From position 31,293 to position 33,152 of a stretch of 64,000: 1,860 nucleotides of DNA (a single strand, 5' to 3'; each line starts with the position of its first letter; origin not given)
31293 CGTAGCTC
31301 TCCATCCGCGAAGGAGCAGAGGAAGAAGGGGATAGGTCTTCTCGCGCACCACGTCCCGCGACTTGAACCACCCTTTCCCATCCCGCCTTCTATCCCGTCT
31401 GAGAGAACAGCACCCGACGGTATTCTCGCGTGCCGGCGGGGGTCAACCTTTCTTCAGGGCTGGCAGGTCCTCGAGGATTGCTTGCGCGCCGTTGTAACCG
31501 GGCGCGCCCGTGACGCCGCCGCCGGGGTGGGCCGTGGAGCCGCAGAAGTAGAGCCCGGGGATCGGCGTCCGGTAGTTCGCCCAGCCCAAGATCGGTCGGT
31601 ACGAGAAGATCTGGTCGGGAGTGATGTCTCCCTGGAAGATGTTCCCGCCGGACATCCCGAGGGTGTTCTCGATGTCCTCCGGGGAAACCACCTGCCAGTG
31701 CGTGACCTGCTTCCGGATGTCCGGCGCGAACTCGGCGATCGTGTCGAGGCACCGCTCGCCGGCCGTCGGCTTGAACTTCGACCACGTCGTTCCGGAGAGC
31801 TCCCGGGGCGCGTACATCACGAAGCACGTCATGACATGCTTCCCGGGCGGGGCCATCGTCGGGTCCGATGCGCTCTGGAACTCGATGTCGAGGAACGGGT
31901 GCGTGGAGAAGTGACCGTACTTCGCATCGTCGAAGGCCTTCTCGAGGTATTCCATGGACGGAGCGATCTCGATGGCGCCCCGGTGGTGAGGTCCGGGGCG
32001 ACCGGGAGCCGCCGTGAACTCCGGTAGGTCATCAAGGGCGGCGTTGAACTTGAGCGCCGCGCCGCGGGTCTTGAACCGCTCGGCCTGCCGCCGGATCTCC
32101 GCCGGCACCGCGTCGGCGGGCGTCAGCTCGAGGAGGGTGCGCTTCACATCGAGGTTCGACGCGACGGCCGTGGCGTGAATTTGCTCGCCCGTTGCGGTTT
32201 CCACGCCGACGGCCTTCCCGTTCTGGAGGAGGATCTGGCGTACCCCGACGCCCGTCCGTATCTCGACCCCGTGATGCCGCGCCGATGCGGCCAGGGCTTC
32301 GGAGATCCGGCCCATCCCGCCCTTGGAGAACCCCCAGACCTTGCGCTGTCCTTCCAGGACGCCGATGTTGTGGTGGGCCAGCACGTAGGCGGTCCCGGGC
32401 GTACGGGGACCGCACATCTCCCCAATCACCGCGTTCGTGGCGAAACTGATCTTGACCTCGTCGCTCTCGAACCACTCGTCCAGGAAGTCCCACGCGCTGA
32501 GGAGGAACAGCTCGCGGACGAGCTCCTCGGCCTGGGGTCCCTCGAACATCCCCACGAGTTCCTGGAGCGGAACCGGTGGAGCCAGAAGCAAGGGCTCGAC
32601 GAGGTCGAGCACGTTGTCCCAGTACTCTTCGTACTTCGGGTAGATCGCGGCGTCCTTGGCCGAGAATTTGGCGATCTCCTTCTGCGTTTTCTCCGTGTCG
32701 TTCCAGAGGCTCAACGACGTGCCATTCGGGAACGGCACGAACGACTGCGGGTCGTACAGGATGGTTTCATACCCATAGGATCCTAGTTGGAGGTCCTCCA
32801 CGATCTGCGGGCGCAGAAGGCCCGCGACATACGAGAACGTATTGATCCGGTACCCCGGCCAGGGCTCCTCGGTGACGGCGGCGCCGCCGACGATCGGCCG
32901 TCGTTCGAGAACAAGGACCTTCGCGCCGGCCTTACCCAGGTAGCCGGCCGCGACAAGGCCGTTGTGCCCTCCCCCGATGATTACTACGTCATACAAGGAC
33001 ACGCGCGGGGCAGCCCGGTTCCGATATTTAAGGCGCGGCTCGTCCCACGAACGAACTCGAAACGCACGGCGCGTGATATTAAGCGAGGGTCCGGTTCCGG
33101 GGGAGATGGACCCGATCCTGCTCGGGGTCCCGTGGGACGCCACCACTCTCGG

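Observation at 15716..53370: At least eight coding sequences disrupted by single-base indels, mostly in G/C homopolymer runs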

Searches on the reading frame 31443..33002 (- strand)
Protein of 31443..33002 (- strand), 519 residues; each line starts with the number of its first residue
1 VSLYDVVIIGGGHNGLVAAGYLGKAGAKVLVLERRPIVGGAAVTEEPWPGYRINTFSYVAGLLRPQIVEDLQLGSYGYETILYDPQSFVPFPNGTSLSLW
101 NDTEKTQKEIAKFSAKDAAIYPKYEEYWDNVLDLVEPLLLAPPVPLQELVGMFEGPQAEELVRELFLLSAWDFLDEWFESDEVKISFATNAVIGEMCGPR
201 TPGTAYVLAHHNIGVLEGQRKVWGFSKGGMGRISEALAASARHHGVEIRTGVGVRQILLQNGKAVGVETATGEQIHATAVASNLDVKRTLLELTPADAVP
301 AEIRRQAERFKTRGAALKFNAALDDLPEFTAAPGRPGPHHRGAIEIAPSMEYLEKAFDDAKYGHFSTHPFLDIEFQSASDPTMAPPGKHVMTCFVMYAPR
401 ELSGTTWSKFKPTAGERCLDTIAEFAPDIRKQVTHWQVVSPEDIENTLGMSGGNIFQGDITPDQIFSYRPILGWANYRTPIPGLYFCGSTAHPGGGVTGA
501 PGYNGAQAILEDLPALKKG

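Call 44: find_related_loci(query=window:31443-33002:-, collection=metagenome_contigs, flank=10000)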
Query window:31443-33002:- (519 aa) in metagenome_contigs; peptide patterns used: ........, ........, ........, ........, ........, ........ (x = any residue, [..] = any of these).
554 stretches matched a pattern; 454 encode a relative of the query (tblastn E <= 1e-3); the best 80 are kept; 79 distinct loci.
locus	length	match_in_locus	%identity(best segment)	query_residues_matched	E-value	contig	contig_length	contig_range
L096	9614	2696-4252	96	1-519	0e+0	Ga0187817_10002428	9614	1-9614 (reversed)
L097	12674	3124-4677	92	1-518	0e+0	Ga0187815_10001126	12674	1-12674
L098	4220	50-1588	77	1-513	0e+0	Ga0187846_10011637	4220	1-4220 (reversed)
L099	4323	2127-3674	72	1-516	0e+0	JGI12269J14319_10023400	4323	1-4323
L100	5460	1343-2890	72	1-516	0e+0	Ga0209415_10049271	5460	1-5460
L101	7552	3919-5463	72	4-518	0e+0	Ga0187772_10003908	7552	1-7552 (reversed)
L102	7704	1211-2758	73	1-516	0e+0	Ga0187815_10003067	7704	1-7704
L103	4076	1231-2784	73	1-518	0e+0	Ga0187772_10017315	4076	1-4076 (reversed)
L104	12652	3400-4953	71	1-518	0e+0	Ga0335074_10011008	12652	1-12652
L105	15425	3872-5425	73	1-518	0e+0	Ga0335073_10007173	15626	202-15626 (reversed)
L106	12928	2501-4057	69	1-518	0e+0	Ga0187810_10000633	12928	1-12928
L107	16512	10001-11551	71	1-516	0e+0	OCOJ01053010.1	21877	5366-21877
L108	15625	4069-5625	70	1-518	0e+0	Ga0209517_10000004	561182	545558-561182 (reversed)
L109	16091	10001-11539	66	1-513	0e+0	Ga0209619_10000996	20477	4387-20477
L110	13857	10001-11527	66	4-512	0e+0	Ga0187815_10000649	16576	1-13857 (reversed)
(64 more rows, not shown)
